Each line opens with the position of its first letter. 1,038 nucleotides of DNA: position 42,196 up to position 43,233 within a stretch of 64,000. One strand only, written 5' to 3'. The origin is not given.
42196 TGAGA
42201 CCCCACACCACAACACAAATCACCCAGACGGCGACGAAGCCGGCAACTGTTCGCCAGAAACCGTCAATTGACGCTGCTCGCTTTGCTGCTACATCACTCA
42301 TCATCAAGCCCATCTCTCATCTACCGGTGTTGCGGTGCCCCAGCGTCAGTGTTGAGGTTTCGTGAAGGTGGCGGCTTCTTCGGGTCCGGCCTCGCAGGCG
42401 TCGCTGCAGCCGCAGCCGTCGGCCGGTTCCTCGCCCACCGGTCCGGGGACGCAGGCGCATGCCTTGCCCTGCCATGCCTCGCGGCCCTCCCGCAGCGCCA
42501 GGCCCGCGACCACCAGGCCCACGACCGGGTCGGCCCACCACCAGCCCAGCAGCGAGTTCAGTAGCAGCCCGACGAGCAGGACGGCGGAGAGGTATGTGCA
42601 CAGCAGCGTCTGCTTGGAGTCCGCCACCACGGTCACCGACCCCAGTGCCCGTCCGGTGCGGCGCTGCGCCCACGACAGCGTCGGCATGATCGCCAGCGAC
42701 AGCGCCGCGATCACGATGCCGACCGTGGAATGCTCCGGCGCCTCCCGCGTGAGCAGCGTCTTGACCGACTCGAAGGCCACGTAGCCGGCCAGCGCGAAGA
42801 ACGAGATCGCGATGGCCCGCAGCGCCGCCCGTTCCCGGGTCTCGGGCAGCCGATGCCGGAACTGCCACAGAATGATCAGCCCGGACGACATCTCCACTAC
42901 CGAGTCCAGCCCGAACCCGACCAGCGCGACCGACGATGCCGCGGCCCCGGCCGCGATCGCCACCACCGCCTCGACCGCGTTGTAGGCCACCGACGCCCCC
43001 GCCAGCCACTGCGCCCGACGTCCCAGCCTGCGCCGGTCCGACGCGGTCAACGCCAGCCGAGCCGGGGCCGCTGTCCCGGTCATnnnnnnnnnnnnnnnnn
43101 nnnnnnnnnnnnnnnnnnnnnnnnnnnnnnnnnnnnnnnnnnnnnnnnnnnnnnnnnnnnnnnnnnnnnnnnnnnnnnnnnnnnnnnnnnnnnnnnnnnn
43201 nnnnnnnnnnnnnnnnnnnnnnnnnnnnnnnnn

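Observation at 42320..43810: Abrupt ~1.5-kb high-GC insert carrying an ArsR/SmtB-CDF metal efflux cassette and a truncated gene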

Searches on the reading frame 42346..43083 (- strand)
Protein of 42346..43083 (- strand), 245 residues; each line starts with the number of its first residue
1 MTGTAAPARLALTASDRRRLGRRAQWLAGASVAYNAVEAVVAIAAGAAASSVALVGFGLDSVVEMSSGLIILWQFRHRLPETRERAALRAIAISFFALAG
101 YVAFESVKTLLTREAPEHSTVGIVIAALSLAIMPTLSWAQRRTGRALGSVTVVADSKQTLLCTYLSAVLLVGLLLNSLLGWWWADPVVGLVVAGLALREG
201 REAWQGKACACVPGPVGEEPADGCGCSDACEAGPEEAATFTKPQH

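Call 5: search_protein_families(library=pfam, proteins=[window:42346-43083:-], max_evalue=0.01)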
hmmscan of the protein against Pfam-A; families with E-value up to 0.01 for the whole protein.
window:42346-43083:- (245 aa): 1 family
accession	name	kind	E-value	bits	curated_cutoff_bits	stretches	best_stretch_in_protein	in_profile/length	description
PF01545.26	Cation_efflux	-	2.1e-13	51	26.6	1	31-201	4-187/198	Cation efflux family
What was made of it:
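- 42346..43083 (-): Short CDF-family cation transporter, 245 aa. It has six TM helices, no cytoplasmic C-terminal domain and a disordered Cys-rich tail. PF01545 is above cutoff (call 5).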

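Call 6: search_protein_families(library=ncbifam, proteins=[window:42346-43083:-], max_evalue=0.01)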
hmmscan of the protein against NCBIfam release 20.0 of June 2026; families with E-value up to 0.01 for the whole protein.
window:42346-43083:- (245 aa): 5 families
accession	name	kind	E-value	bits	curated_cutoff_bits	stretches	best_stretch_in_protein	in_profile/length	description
TIGR01297.1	CDF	superfamily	1.6e-15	57.2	82.35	1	30-198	7-185/285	cation diffusion facilitator family transporter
NF050169.1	CatEfflxFieF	equivalog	1.6e-06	27.6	420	1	30-194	10-183/282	cation efflux pump FieF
NF007064.0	PRK09509.1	equivalog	5.8e-06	25.5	447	1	25-198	10-196/300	CDF family cation-efflux transporter FieF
NF033616.1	CDF_MamB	equivalog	6.5e-05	22.5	350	1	92-202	83-192/284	magnetosome biogenesis CDF transporter MamB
NF052602.1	Zn_efflux_Cdf31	equivalog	0.00077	18.9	460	1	86-194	76-193/299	CDF family zinc efflux transporter Cdf31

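Call 10: find_homologous_proteins(query=window:42346-43083:-)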
Query window:42346-43083:- (245 aa): 8000 proteins with E <= 0.001 among 8000 candidates; the best 120 are listed.
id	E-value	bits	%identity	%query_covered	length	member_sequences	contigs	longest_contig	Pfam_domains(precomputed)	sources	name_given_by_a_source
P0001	8.4e-152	522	100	100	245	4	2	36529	PF01545.27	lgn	-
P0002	1.2e-123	430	88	93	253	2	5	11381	PF01545.27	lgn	-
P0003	9.3e-117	407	81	95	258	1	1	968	PF01545.27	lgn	-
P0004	3.8e-114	399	83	93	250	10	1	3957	PF01545.27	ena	-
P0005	1.2e-109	384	86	84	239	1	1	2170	PF01545.27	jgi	jgi:divalent metal cation (Fe/Co/Zn/Cd) transporter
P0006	6.1e-109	382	84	87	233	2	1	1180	PF01545.27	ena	-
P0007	5.3e-107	375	79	95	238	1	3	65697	PF01545.27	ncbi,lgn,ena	-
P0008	7.0e-106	371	78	91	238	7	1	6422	PF01545.27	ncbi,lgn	-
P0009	1.0e-104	368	79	91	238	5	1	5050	PF01545.27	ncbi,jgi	jgi:divalent metal cation (Fe/Co/Zn/Cd) transporter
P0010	2.4e-104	366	82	84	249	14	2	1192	PF01545.27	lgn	-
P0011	3.3e-104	366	79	90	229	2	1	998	PF01545.27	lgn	-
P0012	3.2e-103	363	77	95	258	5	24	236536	PF01545.27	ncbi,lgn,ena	ncbi:MAG: cation transporter [Candidatus Nanopelagicales bacterium]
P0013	1.0e-102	361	79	89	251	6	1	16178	PF01545.27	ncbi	-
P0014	2.2e-102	360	78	93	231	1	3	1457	PF01545.27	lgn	-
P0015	2.2e-102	360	80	84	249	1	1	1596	PF01545.27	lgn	-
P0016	3.0e-102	360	77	91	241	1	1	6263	PF01545.27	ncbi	-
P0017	3.7e-102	359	77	90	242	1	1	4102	PF01545.27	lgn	-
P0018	3.7e-102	359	77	90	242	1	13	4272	PF01545.27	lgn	-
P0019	4.8e-102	359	84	83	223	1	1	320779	PF01545.27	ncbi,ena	-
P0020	8.7e-102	358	77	90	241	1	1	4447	PF01545.27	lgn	-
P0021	9.6e-102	358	77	90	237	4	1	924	PF01545.27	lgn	-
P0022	2.5e-101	357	72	95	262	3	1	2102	PF01545.27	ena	-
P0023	2.8e-101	356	79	93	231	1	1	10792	PF01545.27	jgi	jgi:divalent metal cation (Fe/Co/Zn/Cd) transporter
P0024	4.9e-101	356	75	92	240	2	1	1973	PF01545.27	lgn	-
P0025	5.5e-101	355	80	87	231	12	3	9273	PF01545.27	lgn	-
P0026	1.2e-100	354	76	94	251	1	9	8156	PF01545.27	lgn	-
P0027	1.2e-100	354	77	89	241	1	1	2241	PF01545.27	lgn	-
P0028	2.3e-100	353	76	95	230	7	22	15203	PF01545.27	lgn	-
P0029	4.1e-100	353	76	90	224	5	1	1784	PF01545.27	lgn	-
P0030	6.1e-100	352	80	84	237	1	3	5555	PF01545.27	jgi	jgi:divalent metal cation (Fe/Co/Zn/Cd) transporter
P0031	6.4e-100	352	78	86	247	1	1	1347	PF01545.27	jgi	jgi:divalent metal cation (Fe/Co/Zn/Cd) transporter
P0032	7.1e-100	352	75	93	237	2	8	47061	PF01545.27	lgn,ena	-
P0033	8.0e-100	352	78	89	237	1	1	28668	PF01545.27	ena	-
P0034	9.0e-100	351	77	87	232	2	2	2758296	PF01545.27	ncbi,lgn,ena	-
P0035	1.5e-99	351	80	87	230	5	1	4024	PF01545.27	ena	-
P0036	1.5e-99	351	76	90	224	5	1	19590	PF01545.27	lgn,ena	-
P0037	1.5e-99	351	77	90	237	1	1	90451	PF01545.27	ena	-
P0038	2.2e-99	350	76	89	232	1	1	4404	PF01545.27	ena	-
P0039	2.8e-99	350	75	91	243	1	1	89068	PF01545.27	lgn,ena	-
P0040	3.1e-99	350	76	91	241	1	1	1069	PF01545.27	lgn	-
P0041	3.8e-99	349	77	87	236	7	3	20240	PF01545.27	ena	-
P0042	5.2e-99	349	76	91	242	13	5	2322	PF01545.27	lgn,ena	-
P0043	6.2e-99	349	68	97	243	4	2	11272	PF01545.27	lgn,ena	-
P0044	8.8e-99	348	75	90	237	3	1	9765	PF01545.27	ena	-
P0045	1.0e-98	348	76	92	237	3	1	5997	PF01545.27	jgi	jgi:divalent metal cation (Fe/Co/Zn/Cd) transporter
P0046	1.4e-98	348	77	82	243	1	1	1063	PF01545.27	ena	-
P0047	1.5e-98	347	80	89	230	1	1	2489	PF01545.27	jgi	jgi:divalent metal cation (Fe/Co/Zn/Cd) transporter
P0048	1.9e-98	347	80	85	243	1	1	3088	PF01545.27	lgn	-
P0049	1.9e-98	347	74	91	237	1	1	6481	PF01545.27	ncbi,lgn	ncbi:MAG: cation transporter [Actinomycetes bacterium]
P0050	2.5e-98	347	74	92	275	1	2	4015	PF01545.27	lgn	-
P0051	3.2e-98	346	75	90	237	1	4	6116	PF01545.27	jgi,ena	jgi:divalent metal cation (Fe/Co/Zn/Cd) transporter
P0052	5.5e-98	346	77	82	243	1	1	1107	PF01545.27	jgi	-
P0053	7.2e-98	345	76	90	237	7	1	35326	PF01545.27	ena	-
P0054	7.5e-98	345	71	92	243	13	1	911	PF01545.27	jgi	jgi:divalent metal cation (Fe/Co/Zn/Cd) transporter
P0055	8.2e-98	345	79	84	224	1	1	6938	PF01545.27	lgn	-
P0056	1.0e-97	345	77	84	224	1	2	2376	PF01545.27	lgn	-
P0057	1.1e-97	345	73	93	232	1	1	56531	PF01545.27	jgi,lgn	jgi:divalent metal cation (Fe/Co/Zn/Cd) transporter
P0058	1.6e-97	344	76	87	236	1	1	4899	PF01545.27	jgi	jgi:divalent metal cation (Fe/Co/Zn/Cd) transporter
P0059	3.1e-97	343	74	90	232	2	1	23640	PF01545.27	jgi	jgi:divalent metal cation (Fe/Co/Zn/Cd) transporter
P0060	4.9e-97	343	75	90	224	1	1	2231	PF01545.27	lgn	-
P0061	5.5e-97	342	74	91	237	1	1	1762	PF01545.27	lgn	-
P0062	5.6e-97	342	78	86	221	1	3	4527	PF01545.27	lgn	-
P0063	6.0e-97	342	80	82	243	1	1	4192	PF01545.27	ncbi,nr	ncbi:MAG: cation transporter [Actinomycetota bacterium]|nr:cation transporter [Actinomycetota bacter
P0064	7.3e-97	342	75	90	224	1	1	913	PF01545.27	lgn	-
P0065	1.1e-96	341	74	89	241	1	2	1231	PF01545.27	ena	-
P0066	1.4e-96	341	79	82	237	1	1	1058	PF01545.27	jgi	jgi:divalent metal cation (Fe/Co/Zn/Cd) transporter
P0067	2.5e-96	340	76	89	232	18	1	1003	PF01545.27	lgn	-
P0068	3.0e-96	340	72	92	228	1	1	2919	PF01545.27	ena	-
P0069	6.5e-96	339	74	89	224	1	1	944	PF01545.27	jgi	jgi:divalent metal cation (Fe/Co/Zn/Cd) transporter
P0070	7.0e-96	339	76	90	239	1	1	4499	PF01545.27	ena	-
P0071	1.0e-95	338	79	85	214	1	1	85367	PF01545.27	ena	-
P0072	1.1e-95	338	74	89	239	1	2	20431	PF01545.27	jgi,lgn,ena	-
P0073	1.1e-95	338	76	89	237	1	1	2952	PF01545.27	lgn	-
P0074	1.2e-95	338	74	89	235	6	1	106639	PF01545.27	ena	-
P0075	1.4e-95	338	74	89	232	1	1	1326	PF01545.27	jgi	jgi:divalent metal cation (Fe/Co/Zn/Cd) transporter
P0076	1.4e-95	338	79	84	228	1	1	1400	PF01545.27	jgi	jgi:divalent metal cation (Fe/Co/Zn/Cd) transporter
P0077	1.5e-95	338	78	82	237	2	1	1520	PF01545.27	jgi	jgi:divalent metal cation (Fe/Co/Zn/Cd) transporter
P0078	2.0e-95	337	74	90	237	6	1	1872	PF01545.27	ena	-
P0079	2.5e-95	337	71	95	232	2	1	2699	PF01545.27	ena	-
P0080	3.4e-95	337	75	86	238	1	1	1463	PF01545.27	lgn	-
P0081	4.1e-95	336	76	89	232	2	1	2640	PF01545.27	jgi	-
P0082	6.9e-95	336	72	93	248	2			PF01545.27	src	-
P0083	8.4e-95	335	73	86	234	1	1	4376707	PF01545.27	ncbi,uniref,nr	ncbi:ferrous iron efflux protein F [Nocardioides dokdonensis FR1436]|uniref:Ferrous iron efflux prot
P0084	1.3e-94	335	71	92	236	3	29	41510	PF01545.27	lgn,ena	-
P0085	1.3e-94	335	76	91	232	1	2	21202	PF01545.27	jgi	jgi:divalent metal cation (Fe/Co/Zn/Cd) transporter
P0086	1.3e-94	335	83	78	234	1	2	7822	PF01545.27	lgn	-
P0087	1.5e-94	334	71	96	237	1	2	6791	PF01545.27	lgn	-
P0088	1.6e-94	334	67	97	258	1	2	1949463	PF01545.27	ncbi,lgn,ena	-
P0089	1.6e-94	334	75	89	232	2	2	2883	PF01545.27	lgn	-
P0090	2.0e-94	334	75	87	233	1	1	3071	PF01545.27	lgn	-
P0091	2.0e-94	334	72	92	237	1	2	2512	PF01545.27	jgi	jgi:divalent metal cation (Fe/Co/Zn/Cd) transporter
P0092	2.2e-94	334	78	82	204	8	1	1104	PF01545.27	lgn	-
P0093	2.2e-94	334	69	94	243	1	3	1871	PF01545.27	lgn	-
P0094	5.6e-94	333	73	88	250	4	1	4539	PF01545.27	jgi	jgi:divalent metal cation (Fe/Co/Zn/Cd) transporter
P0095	6.7e-94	332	72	91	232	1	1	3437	PF01545.27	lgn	-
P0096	9.2e-94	332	71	94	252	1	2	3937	PF01545.27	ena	-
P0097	1.1e-93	332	70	87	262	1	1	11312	PF01545.27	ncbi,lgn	ncbi:MAG TPA: cation transporter [Kineosporiaceae bacterium]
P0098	1.2e-93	331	77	83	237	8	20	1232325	PF01545.27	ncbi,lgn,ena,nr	ncbi:MAG: cation transporter [Kineosporiaceae bacterium]|nr:cation transporter [Kineosporiaceae bact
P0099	1.6e-93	331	73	95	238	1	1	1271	PF01545.27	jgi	jgi:divalent metal cation (Fe/Co/Zn/Cd) transporter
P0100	2.0e-93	331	75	89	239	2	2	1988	PF01545.27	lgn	-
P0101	2.1e-93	331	71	89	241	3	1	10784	PF01545.27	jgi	jgi:divalent metal cation (Fe/Co/Zn/Cd) transporter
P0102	2.1e-93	331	69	93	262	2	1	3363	PF01545.27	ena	-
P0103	2.1e-93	331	71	91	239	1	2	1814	PF01545.27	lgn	-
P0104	2.8e-93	330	72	89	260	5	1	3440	PF01545.27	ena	-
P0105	3.3e-93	330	71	91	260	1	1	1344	PF01545.27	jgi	jgi:divalent metal cation (Fe/Co/Zn/Cd) transporter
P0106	3.4e-93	330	71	89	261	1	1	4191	PF01545.27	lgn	-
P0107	3.5e-93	330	68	93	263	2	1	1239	PF01545.27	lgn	-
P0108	3.6e-93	330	71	88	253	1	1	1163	PF01545.27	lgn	-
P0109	4.0e-93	330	71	93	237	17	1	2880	PF01545.27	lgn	-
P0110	4.1e-93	330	74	84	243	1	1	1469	PF01545.27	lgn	-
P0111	4.8e-93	329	71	95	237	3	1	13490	PF01545.27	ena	-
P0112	5.0e-93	329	71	95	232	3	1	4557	PF01545.27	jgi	-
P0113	5.6e-93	329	72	89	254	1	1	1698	PF01545.27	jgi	jgi:divalent metal cation (Fe/Co/Zn/Cd) transporter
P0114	5.8e-93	329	68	98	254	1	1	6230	PF01545.27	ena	-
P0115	1.0e-92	328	73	90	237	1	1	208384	PF01545.27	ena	-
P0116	1.1e-92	328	72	89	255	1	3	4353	PF01545.27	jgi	jgi:divalent metal cation (Fe/Co/Zn/Cd) transporter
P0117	1.1e-92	328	71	93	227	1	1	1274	PF01545.27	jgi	jgi:divalent metal cation (Fe/Co/Zn/Cd) transporter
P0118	1.3e-92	328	69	93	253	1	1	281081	PF01545.27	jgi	jgi:divalent metal cation (Fe/Co/Zn/Cd) transporter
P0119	1.4e-92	328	76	85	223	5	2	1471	PF01545.27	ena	-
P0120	1.4e-92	328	69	93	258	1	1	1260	PF01545.27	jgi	jgi:divalent metal cation (Fe/Co/Zn/Cd) transporter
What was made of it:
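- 42346..43083 (-): Thousands of homologues of 204-275 aa exist (call 10).
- On Cation diffusion facilitator (CDF) transporters: The same holds for the homologues (call 10).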

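Call 11: find_encoding_contigs(protein=P0002, flank=10000, max_places=5)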
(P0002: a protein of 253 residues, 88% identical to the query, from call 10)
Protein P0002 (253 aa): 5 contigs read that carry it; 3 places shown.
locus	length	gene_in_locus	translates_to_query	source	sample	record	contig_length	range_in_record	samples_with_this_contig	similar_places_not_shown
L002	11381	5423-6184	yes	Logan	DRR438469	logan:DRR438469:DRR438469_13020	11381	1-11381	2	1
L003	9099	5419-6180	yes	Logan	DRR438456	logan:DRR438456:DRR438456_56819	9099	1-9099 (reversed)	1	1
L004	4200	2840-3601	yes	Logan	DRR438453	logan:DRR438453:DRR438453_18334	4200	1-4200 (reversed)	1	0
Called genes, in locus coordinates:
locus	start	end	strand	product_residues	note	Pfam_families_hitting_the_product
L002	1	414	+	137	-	?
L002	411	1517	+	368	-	PF00672:HAMP, PF00512:HisKA, PF02518:HATPase_c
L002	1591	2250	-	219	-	PF00578:AhpC-TSA, PF08534:Redoxin, PF00085:Thioredoxin, PF13905:Thioredoxin_8 (weak)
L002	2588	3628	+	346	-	PF27954:CCDC192 (weak), PF00877:NLPC_P60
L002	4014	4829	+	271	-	PF01551:Peptidase_M23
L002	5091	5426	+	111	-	PF01022:HTH_5, PF12840:HTH_20 (weak)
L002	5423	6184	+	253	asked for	PF01545:Cation_efflux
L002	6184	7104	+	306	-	PF01545:Cation_efflux, PF16916:ZT_dimer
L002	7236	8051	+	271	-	PF06525:SoxE (weak)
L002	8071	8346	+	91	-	-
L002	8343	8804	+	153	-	-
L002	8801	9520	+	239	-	PF00072:Response_reg, PF00486:Trans_reg_C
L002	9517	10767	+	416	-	PF00672:HAMP, PF00512:HisKA, PF02518:HATPase_c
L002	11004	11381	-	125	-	?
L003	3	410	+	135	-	?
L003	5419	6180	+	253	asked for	PF01545:Cation_efflux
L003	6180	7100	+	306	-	PF01545:Cation_efflux, PF16916:ZT_dimer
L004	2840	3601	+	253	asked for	PF01545:Cation_efflux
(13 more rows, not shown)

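Call 12: find_encoding_contigs(protein=P0019, flank=10000, max_places=3)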
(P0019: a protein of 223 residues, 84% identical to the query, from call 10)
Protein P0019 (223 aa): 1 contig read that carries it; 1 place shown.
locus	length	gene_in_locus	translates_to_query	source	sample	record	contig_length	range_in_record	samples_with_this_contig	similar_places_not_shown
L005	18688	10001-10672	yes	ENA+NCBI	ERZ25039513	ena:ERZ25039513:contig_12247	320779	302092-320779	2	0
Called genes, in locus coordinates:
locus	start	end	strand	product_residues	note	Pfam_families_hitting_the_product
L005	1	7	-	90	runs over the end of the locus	-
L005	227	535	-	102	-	-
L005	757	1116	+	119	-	PF12487:DUF3703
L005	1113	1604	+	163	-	PF28469:DUF8410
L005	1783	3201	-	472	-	PF00403:HMA, PF13386:DsbD_2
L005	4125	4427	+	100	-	PF07732:Cu-oxidase_3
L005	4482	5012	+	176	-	PF00394:Cu-oxidase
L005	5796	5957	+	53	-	PF03713:DUF305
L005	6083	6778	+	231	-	PF00877:NLPC_P60 (weak)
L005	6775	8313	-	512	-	PF20154:LNT_N, PF00795:CN_hydrolase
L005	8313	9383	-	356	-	PF00877:NLPC_P60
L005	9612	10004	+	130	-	PF01022:HTH_5, PF12840:HTH_20 (weak)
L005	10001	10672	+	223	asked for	PF01545:Cation_efflux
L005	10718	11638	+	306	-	PF01545:Cation_efflux, PF16916:ZT_dimer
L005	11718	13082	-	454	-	PF07732:Cu-oxidase_3, PF00394:Cu-oxidase, PF07731:Cu-oxidase_2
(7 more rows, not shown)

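Call 13: find_encoding_contigs(protein=P0012, flank=10000, max_places=4)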
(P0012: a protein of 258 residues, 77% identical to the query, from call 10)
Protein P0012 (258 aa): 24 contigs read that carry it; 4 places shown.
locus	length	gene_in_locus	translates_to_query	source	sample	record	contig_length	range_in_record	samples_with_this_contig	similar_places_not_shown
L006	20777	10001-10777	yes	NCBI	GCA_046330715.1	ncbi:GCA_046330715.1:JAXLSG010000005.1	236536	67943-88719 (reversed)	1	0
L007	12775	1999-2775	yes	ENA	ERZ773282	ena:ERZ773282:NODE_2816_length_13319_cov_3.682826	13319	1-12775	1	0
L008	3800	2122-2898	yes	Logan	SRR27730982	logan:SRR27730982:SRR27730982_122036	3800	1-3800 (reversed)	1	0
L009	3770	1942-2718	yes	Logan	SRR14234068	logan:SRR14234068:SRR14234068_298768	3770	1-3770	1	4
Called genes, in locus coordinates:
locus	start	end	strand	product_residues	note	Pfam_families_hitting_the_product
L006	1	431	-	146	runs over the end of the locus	PF02566:OsmC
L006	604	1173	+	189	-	PF04542:Sigma70_r2, PF08281:Sigma70_r4_2, PF04545:Sigma70_r4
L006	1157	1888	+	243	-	-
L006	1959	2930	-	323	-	PF14249:Tocopherol_cycl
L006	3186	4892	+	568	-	-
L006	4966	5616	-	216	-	PF14681:UPRTase, PF00156:Pribosyltran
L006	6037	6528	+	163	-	PF27101:Rv3753c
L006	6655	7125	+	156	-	PF00383:dCMP_cyt_deam_1, PF14437:MafB19-deam, PF14439:Bd3614-deam (weak)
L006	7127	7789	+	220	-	PF00117:GATase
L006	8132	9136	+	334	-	PF13384:HTH_23 (weak), PF13518:HTH_28 (weak), PF13551:HTH_29, PF13565:HTH_32, PF00665:rve, PF13683:rve_3 (weak)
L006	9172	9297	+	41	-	-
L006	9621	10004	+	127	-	PF25213:HVO_A0261_N (weak), PF01022:HTH_5, PF12840:HTH_20, PF09339:HTH_IclR (weak)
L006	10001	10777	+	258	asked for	PF01545:Cation_efflux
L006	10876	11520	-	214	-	PF11303:DUF3105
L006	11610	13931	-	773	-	PF00403:HMA, PF00122:E1-E2_ATPase, PF00702:Hydrolase, PF08282:Hydrolase_3 (faint)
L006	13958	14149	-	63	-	-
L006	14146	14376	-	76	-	-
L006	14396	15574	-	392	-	PF13386:DsbD_2, PF13473:Cupredoxin_1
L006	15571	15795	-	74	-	-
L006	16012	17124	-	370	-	PF00672:HAMP, PF00512:HisKA, PF02518:HATPase_c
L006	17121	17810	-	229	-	PF00072:Response_reg, PF00486:Trans_reg_C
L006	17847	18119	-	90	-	-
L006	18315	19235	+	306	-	-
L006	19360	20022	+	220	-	-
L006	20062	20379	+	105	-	-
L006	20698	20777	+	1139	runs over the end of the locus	PF08751:TrwC, PF01443:Viral_helicase1 (faint), PF02562:PhoH (faint), PF13245:AAA_19, PF13401:AAA_22 (weak), PF13604:AAA_30, PF22232:TraI_hel_assoc_N (weak)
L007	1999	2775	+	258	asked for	PF01545:Cation_efflux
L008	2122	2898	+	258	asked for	PF01545:Cation_efflux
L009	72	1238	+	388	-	PF13384:HTH_23 (weak), PF13518:HTH_28 (weak), PF13551:HTH_29, PF13565:HTH_32, PF00665:rve, PF13683:rve_3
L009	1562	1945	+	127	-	PF25213:HVO_A0261_N (weak), PF01022:HTH_5, PF12840:HTH_20, PF09339:HTH_IclR (weak)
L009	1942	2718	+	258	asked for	PF01545:Cation_efflux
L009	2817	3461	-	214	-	PF11303:DUF3105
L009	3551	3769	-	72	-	?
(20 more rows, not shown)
